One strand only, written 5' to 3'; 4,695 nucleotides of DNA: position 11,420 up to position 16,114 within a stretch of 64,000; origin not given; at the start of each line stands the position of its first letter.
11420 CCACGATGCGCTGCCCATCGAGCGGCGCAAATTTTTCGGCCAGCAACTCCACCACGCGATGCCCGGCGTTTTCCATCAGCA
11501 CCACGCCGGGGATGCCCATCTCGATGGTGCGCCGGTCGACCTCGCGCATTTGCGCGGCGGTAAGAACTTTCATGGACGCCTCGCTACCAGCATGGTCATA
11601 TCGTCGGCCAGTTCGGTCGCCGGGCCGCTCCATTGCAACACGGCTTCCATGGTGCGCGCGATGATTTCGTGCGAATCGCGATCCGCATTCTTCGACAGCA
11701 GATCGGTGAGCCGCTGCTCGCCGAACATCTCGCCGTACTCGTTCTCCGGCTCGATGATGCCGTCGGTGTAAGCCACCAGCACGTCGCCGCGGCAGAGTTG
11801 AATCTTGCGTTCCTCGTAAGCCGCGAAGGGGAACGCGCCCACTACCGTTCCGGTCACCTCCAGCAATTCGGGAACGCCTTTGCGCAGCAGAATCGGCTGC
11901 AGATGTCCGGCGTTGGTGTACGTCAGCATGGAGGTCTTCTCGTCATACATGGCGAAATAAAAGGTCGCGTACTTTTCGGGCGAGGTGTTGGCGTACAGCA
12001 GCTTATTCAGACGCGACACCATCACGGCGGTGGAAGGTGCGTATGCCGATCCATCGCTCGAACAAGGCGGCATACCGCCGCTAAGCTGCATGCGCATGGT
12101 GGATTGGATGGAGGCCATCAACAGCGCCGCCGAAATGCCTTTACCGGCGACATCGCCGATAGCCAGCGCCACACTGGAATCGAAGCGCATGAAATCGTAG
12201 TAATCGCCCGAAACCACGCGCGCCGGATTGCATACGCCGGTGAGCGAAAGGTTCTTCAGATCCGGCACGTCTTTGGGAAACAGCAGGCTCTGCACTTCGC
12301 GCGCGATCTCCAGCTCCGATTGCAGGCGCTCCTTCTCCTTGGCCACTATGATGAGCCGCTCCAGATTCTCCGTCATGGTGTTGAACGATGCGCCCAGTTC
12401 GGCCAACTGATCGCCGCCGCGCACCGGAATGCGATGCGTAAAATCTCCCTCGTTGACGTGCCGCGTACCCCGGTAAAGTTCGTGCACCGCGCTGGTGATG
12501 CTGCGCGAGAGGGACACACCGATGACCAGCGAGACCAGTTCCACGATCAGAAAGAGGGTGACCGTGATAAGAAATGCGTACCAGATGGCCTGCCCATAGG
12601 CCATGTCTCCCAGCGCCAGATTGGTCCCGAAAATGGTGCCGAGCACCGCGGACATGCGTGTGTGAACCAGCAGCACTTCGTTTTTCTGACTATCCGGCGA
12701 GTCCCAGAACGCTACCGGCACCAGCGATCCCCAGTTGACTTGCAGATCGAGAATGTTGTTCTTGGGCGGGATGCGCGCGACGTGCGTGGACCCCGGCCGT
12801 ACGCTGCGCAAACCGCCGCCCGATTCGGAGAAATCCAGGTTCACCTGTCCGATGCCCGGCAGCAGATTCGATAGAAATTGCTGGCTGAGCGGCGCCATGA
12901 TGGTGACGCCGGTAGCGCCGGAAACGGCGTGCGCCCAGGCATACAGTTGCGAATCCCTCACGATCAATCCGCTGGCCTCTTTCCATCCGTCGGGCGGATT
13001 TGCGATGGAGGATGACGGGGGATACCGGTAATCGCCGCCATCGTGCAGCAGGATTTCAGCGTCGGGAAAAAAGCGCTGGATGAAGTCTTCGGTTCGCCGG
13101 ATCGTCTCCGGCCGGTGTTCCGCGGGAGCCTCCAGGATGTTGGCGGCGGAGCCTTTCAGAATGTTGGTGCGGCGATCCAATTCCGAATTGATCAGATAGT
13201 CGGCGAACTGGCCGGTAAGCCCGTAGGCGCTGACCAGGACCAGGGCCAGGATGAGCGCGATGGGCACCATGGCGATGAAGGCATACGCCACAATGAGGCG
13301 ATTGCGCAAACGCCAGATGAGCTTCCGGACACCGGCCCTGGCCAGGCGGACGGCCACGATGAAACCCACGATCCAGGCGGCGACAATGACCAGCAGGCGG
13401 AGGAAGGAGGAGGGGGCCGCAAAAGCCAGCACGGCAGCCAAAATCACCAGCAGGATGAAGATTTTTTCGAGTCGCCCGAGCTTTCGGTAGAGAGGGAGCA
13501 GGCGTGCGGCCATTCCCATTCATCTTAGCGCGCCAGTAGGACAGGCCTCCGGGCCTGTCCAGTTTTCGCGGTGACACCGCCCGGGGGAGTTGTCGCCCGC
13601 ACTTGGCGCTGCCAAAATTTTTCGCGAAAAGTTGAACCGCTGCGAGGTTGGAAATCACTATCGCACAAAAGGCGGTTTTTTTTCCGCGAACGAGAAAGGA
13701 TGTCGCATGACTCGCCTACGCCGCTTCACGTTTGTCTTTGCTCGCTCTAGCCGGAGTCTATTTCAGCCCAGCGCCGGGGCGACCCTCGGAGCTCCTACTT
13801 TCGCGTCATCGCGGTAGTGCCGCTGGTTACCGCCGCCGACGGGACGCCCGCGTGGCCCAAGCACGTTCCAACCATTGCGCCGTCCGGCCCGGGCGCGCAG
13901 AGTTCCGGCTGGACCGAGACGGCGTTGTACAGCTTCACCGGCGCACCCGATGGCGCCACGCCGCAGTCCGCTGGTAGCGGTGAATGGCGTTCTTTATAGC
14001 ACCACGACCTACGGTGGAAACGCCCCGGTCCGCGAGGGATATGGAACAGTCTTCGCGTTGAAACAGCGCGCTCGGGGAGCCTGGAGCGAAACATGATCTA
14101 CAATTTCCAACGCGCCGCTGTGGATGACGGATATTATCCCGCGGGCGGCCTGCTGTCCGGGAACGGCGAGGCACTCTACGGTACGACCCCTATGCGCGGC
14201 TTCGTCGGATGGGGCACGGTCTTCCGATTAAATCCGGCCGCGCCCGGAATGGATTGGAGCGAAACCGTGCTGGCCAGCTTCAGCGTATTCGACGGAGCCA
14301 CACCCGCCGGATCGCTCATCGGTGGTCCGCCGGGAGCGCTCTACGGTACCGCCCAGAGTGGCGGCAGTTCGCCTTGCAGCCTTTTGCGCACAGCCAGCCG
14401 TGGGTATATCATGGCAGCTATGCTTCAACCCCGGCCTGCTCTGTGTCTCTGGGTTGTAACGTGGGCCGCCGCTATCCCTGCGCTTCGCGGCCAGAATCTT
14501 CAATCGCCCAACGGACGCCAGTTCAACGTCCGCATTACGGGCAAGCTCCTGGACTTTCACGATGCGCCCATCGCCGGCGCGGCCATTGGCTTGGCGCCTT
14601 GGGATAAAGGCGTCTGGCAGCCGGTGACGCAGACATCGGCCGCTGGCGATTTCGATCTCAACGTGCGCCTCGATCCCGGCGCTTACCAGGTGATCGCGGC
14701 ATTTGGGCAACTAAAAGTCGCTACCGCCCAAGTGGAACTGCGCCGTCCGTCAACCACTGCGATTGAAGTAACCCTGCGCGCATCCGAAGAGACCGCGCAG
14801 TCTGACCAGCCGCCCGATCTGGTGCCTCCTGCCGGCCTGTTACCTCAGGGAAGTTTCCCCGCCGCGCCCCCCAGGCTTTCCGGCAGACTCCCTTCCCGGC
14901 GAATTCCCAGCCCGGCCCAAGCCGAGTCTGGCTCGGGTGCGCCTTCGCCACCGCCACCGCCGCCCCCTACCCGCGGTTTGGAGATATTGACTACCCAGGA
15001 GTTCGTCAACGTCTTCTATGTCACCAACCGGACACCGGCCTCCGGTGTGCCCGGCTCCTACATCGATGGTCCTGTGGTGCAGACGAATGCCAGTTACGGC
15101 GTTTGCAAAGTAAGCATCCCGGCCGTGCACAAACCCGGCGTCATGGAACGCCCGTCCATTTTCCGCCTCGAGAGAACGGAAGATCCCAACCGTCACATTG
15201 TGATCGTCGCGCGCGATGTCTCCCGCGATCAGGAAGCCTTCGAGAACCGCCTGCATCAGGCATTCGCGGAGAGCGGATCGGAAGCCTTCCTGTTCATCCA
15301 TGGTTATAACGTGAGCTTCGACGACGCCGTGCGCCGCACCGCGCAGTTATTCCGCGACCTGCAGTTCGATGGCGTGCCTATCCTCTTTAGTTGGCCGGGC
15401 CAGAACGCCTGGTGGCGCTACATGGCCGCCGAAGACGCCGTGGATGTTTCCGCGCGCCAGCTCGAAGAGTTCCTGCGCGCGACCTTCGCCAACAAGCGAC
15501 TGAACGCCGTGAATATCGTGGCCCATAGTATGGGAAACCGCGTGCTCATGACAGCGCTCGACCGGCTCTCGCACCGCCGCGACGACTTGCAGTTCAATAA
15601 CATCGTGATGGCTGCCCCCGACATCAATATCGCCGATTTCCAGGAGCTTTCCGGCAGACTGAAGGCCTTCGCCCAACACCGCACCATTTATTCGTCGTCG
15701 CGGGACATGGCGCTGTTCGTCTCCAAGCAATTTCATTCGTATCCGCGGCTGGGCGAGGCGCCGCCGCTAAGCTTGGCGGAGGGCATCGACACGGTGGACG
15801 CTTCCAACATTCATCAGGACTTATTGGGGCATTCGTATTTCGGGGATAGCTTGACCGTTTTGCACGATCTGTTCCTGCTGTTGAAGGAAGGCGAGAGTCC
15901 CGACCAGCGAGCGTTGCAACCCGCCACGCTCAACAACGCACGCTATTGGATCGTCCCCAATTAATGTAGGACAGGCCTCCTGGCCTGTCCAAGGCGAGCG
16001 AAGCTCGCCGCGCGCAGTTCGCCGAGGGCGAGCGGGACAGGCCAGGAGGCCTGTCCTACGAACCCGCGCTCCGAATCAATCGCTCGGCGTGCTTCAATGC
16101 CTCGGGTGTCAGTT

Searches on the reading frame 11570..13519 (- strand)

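Call 76: search_protein_families(library=pfam, proteins=[window:11570-13519:-], max_evalue=0.0001)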
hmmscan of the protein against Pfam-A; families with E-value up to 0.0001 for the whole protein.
window:11570-13519:- (649 aa): 2 families
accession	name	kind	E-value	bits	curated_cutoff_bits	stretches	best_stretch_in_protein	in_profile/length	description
PF07228.17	SpoIIE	-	2.1e-46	158.7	25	1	448-648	3-191/192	Stage II sporulation protein E (SpoIIE)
PF00672.30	HAMP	-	3.1e-12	47.1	25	1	337-387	2-52/53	HAMP domain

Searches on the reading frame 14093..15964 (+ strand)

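Call 76: search_protein_families(library=pfam, proteins=[window:14093-15964:+], max_evalue=0.0001)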
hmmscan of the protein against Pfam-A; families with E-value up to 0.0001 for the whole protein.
window:14093-15964:+ (623 aa): 2 families
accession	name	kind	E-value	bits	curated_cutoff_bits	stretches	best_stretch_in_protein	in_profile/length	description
PF05990.18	DUF900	-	1.1e-41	143.2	20.5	1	382-590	4-225/232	Alpha/beta hydrolase of unknown function (DUF900)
PF13620.12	CarboxypepD_reg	-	4e-07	30.7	32.3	1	148-229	2-82/82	Carboxypeptidase regulatory-like domain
